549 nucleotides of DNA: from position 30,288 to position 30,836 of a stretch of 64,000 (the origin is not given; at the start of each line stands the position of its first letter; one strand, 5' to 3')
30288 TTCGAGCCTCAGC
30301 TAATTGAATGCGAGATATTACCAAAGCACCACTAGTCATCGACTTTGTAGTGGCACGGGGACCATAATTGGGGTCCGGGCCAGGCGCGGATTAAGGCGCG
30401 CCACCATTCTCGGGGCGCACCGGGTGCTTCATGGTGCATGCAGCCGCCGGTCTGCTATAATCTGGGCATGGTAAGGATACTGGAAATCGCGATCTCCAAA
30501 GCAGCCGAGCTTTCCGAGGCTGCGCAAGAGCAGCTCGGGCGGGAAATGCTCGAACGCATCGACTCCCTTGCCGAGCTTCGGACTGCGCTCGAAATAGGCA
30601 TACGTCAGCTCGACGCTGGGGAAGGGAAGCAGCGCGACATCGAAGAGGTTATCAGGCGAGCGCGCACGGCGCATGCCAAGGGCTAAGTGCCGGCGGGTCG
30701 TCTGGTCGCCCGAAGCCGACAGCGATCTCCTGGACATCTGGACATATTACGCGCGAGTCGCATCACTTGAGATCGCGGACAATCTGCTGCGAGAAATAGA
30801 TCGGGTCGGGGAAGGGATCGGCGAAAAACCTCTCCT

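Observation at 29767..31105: Orphan rhs-core remnants with a ParDE toxin-antitoxin pair embedded between them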

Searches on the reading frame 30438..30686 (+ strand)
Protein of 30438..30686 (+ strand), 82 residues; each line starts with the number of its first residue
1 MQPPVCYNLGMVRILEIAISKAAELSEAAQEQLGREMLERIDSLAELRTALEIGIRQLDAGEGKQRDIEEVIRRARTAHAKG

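Call 7: search_protein_families(library=pfam, proteins=[window:30438-30686:+], max_evalue=0.1)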
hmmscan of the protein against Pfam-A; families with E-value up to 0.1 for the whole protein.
window:30438-30686:+ (82 aa): 0 families

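Call 8: search_protein_families(library=ncbifam, proteins=[window:30468-30686:+], max_evalue=0.1)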
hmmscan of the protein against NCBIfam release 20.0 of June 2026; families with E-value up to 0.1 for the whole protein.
window:30468-30686:+ (72 aa): 0 families

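Call 29: search_protein_families(library=pfam, proteins=[window:30468-30686:+], max_evalue=10)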
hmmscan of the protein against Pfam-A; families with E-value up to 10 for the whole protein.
window:30468-30686:+ (72 aa): 1 family
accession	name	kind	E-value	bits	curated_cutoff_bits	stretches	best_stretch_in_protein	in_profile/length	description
PF13991.11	BssS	-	0.21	12.2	27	1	22-57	35-70/72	BssS protein family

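Call 30: search_solved_structures(query=A2, max_evalue=10, show_alignments=2)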
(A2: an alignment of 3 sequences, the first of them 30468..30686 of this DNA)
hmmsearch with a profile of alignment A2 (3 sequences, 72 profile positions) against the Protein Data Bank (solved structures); distinct sequences matched with E-value up to 10: 4.
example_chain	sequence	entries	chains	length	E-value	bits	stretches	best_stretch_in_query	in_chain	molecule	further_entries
6aca_A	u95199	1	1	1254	0.53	13.9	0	39-68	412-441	Mycobacterium tuberculosis Mfd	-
2cdn_A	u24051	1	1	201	1.3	12.7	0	25-63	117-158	ADENYLATE KINASE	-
6coj_A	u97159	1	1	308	1.3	12.6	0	35-54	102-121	Probable CoA-transferase alpha subunit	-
7x5d_A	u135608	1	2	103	2.3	11.9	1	13-68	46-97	Lamin-A/C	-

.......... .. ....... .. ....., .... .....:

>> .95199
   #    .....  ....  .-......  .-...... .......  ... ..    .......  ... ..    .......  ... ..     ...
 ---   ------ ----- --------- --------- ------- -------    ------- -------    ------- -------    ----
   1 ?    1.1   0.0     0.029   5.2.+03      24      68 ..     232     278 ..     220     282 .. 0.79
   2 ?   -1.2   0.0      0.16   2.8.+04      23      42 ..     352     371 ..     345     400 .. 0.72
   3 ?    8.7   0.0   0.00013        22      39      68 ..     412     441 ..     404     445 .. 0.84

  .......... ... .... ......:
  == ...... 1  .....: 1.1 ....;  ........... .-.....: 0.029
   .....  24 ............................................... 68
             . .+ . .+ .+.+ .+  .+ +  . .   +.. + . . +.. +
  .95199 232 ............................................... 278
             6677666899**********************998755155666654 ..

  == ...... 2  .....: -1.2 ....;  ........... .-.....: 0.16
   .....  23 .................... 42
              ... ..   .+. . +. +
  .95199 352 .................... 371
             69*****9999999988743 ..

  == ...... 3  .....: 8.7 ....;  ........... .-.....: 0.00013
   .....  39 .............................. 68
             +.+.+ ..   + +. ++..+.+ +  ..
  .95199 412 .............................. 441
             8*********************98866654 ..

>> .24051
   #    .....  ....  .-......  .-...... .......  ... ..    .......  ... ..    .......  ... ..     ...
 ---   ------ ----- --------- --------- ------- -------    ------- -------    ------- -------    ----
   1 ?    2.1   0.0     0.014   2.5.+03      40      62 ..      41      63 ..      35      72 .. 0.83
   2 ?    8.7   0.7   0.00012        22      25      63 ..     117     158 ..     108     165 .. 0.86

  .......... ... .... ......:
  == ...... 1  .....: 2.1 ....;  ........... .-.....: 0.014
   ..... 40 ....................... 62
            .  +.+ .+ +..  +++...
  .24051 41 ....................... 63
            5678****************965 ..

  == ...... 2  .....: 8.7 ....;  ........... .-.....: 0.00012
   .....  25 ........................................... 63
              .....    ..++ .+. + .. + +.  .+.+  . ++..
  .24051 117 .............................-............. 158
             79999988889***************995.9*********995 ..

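Call 32: search_protein_families(library=phrogs, proteins=[window:30468-30686:+], max_evalue=0.1)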
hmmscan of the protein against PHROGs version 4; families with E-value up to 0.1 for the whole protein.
window:30468-30686:+ (72 aa): 1 family
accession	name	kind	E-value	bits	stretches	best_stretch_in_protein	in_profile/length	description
phrog_11064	-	unknown function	0.073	14.6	1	1-43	44-86/109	-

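Call 34: find_homologous_proteins(query=window:30468-30686:+, max_evalue=0.001)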
Query window:30468-30686:+ (72 aa): 89 proteins with E <= 0.001 among 92 candidates.
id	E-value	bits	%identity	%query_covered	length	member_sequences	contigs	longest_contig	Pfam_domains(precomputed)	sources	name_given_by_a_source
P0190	3.4e-31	124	96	100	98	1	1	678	-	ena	-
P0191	1.8e-30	121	92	100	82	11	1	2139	-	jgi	jgi:hypothetical protein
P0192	9.3e-30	119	92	100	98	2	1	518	-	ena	-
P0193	1.1e-28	116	90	99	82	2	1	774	-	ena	-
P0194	6.2e-28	113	86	100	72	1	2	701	-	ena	-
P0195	9.3e-28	113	86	100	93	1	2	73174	-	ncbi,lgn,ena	-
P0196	1.1e-27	113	85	100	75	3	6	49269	-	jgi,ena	jgi:hypothetical protein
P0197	4.9e-27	110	81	100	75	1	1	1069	-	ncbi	-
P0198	1.3e-26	109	86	100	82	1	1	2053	-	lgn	-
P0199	1.3e-26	109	83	100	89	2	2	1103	-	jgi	jgi:hypothetical protein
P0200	2.7e-26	108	83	100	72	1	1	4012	-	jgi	jgi:phage shock protein A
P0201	3.7e-26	108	83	100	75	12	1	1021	-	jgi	jgi:hypothetical protein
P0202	1.3e-25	106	82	100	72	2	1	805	-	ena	-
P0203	1.3e-25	106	82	100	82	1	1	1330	-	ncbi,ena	-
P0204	1.3e-25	106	81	100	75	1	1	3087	-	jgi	jgi:hypothetical protein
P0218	4.2e-24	101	81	100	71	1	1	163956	-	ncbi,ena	-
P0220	6.7e-24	101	85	94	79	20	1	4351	-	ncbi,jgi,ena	-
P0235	2.5e-20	89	73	97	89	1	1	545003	-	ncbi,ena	-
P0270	3.5e-15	73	68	86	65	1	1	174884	-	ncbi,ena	-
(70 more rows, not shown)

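Call 35: list_cluster_members(proteins=[P0195, P0218, P0235, P0270, P0197, P0203, P0220, P0144, P0001])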
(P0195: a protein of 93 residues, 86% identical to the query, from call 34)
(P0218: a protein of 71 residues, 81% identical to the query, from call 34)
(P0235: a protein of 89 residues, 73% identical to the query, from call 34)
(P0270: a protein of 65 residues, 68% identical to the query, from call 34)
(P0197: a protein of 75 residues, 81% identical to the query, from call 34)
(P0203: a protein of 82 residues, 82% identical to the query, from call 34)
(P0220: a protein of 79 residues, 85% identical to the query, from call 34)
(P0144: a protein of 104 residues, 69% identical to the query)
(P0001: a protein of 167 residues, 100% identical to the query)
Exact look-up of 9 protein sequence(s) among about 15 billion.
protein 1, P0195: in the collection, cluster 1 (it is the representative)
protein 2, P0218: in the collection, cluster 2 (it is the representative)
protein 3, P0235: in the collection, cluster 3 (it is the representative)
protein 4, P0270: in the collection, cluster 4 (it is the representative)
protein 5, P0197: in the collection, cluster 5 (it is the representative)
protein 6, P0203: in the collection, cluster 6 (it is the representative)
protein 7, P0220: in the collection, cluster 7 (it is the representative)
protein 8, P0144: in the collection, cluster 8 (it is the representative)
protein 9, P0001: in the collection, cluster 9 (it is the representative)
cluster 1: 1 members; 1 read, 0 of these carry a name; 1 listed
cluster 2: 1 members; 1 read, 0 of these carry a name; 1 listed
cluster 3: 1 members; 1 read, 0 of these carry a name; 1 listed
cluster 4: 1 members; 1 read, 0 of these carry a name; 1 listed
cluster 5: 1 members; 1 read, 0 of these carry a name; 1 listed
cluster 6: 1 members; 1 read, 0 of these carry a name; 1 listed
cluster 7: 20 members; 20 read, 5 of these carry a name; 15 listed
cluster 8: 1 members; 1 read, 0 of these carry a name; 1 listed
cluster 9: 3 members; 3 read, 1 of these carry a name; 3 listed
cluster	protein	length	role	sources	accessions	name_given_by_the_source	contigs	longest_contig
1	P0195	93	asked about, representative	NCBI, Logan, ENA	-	-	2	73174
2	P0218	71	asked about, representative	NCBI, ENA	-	-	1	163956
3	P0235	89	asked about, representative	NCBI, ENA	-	-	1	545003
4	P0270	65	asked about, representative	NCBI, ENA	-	-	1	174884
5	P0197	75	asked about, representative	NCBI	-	-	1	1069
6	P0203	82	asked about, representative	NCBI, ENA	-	-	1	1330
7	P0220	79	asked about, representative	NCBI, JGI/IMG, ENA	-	-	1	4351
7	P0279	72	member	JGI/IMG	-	hypothetical protein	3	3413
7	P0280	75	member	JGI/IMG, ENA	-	hypothetical protein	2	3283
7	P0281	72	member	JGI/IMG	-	hypothetical protein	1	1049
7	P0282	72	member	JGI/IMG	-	hypothetical protein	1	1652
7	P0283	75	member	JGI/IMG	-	hypothetical protein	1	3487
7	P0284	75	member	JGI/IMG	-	-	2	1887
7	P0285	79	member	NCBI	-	-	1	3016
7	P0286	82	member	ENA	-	-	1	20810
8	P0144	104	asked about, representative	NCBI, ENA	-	-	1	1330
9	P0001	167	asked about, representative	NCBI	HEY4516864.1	MAG TPA: hypothetical protein VJG64_02860 [Candidatus Paceibacterota bacterium]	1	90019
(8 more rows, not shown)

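Call 36: find_encoding_contigs(protein=P0195, flank=8000, max_places=3)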
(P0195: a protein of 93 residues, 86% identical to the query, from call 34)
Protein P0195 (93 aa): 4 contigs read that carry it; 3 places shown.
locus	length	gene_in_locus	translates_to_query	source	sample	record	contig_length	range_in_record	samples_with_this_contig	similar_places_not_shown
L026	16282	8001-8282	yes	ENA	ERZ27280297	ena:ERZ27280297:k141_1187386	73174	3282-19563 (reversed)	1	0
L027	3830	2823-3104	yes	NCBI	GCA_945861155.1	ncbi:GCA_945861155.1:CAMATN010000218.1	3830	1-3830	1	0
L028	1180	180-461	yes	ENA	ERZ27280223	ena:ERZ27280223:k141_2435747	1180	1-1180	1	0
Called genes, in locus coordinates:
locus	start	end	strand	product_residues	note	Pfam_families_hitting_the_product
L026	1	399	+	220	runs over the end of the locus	PF01925:TauE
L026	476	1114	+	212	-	PF01370:Epimerase (weak), PF13561:adh_short_C2 (weak)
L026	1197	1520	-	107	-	PF12599:DUF3768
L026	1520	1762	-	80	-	-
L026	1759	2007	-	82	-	-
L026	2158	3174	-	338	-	PF13814:Replic_Relax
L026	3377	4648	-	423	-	PF10412:TrwB_AAD_bind (faint), PF01935:DUF87 (weak)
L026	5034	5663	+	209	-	PF01936:NYN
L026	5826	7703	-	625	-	PF02195:ParB_N, PF13384:HTH_23 (faint)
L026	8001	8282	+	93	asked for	-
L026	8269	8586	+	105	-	PF05016:ParE_toxin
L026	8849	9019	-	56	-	-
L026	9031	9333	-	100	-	-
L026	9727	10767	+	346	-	PF02899:Phage_int_SAM_1 (weak), PF13495:Phage_int_SAM_4 (faint), PF00589:Phage_integrase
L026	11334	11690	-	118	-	-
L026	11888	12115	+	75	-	-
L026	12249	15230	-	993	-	PF13884:Peptidase_S74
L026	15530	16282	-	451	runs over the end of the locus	PF03446:NAD_binding_2 (faint), PF03721:UDPG_MGDP_dh_N, PF03807:F420_oxidored (faint), PF00984:UDPG_MGDP_dh, PF03720:UDPG_MGDP_dh_C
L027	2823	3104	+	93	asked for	-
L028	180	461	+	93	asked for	-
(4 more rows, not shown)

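Call 55: find_encoding_contigs(protein=P0191, flank=5000, max_places=5)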
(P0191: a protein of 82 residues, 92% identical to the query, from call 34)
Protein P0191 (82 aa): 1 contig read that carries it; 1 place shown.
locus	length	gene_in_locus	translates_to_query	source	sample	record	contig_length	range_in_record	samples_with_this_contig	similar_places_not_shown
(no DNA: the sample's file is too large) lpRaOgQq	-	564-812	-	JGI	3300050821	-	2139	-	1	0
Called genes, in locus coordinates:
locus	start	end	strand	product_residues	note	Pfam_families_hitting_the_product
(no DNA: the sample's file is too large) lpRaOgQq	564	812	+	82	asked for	-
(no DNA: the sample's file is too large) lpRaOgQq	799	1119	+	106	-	PF05016:ParE_toxin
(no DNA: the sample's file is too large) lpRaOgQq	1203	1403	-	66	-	-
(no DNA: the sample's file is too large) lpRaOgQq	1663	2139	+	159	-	?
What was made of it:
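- Tried and rejected: No DNA available (call 55).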

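Call 58: find_encoding_contigs(protein=P0190, flank=3000, max_places=4)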
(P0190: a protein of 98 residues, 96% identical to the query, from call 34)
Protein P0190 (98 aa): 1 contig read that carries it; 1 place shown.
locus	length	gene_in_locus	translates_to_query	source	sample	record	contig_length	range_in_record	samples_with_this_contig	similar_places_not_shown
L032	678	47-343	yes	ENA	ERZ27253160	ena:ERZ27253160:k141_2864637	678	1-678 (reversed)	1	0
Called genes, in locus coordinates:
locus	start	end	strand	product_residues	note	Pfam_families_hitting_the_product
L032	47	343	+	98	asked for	-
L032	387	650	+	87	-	PF05016:ParE_toxin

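Call 66: search_solved_structures(query=A3, max_evalue=10)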
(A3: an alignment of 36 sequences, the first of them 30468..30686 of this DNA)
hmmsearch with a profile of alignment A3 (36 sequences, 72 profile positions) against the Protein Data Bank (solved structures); distinct sequences matched with E-value up to 10: 3.
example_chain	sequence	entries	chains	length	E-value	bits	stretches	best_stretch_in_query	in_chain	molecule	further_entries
6k5x_A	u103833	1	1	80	0.32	14.5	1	9-68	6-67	UPF0335 protein CCNA_03428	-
6ywe_b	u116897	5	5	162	0.57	13.7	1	9-57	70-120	Mitoc_mL59 domain-containing protein | Mitochondrial 60S ribosomal protein L25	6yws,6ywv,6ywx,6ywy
3myf_A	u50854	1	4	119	1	12.9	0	21-50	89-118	Sensor protein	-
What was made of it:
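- On ParD antitoxin (30468-30686): The PDB profile search found nothing significant (call 66).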

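Call 68: predict_structure(alignment_id=A3)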
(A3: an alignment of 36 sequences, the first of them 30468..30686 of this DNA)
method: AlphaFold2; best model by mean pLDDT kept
length: 72 residues; sequences in the alignment: 36
mean_pLDDT: 91.7   pTM: 0.58
mean pLDDT of the five models: 91.7, 90.4, 90.2, 89.1, 87.0
residues with pLDDT >= 90: 53; 70-90: 18; 50-70: 1; < 50: 0
segments of 3 or more residues with pLDDT < 50: none
pLDDT, mean of each block of 10 residues (from residue 1): 90 96 95 96 92 85 91 74
secondary structure, 60 per line:
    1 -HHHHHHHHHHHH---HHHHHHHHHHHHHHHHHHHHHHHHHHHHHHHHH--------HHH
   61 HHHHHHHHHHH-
elements in order: H2-13 H17-49 H58-71

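Call 70: fold_search(model_id=the predicted structure, library=pdb)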
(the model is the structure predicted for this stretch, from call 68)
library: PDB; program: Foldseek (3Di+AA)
matches with E <= 10: 21; with E <= 0.001: 0
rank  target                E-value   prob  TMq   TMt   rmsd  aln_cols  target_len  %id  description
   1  1ovn_A                3.2e+00  0.08  0.30  0.12  11.4        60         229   22  Crystal Structure and Functional Analysis of Drosophila Wind-- a PDI-Related Protein (released 2004-02-24)
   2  2c0e_B                4.1e+00  0.06  0.30  0.12  12.1        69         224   23  Structure of PDI-related Chaperone, Wind with his-tag on C-terminus. (released 2006-08-29)
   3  6tqz_A                4.4e+00  0.35  0.46  0.12   0.9        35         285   31  Crystal structure of ribonucleotide reductase NrdF L61G variant from Bacillus anthracis aerobically soaked with Fe(II) (released 2020-04-15)
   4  2c1y_A                4.4e+00  0.07  0.30  0.12  11.8        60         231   22  Structure of PDI-related Chaperone, Wind mutant-Y55K (released 2006-08-29)
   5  6tqx_A                4.8e+00  0.33  0.46  0.12   0.8        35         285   31  Crystal structure of apo (metal-free) ribonucleotide reductase NrdF L61G variant from Bacillus anthracis (released 2020-04-15)
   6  6tqv_B                4.8e+00  0.33  0.46  0.12   0.9        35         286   31  Crystal structure of ribonucleotide reductase NrdF from Bacillus anthracis aerobically soaked with Fe(II) and Mn(II) i (released 2020-04-15)
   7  6qo5_A                4.8e+00  0.33  0.46  0.12   0.8        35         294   31  Crystal structure of apo (metal-free) ribonucleotide reductase NrdF from Bacillus anthracis (released 2019-08-21)
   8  6tqz_B                4.8e+00  0.30  0.46  0.12   1.0        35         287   31  Crystal structure of ribonucleotide reductase NrdF L61G variant from Bacillus anthracis aerobically soaked with Fe(II) (released 2020-04-15)
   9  7z3e_A                5.2e+00  0.30  0.46  0.12   0.9        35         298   31  XFEL structure of Class Ib ribonucleotide reductase dimanganese(II) NrdF in complex with hydroquinone NrdI from Bacill (released 2022-09-21)
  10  6qo8_A                6.1e+00  0.28  0.47  0.12   0.8        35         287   31  Crystal structure of ribonucleotide reductase NrdF from Bacillus anthracis anaerobically soaked with ferrous ions (released 2019-08-21)
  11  4bmo_A                6.1e+00  0.28  0.47  0.12   0.8        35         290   31  Crystal Structure of Bacillus cereus Ribonucleotide Reductase di- iron NrdF in Complex with NrdI (1.8 A resolution) (released 2014-03-19)
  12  6qo7_A                6.1e+00  0.28  0.46  0.12   0.8        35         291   31  Crystal structure of ribonucleotide reductase NrdF from Bacillus anthracis aerobically soaked with ferrous ions (photo (released 2019-08-21)
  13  6qo5_B                6.1e+00  0.25  0.46  0.12   0.9        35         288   31  Crystal structure of apo (metal-free) ribonucleotide reductase NrdF from Bacillus anthracis (released 2019-08-21)
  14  6tqy_B                6.1e+00  0.25  0.46  0.12   1.0        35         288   31  Crystal structure of ribonucleotide reductase NrdF L61G variant from Bacillus anthracis anaerobically soaked with Fe(I (released 2020-04-15)
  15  6tqv_A                6.6e+00  0.25  0.46  0.12   0.8        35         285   31  Crystal structure of ribonucleotide reductase NrdF from Bacillus anthracis aerobically soaked with Fe(II) and Mn(II) i (released 2020-04-15)
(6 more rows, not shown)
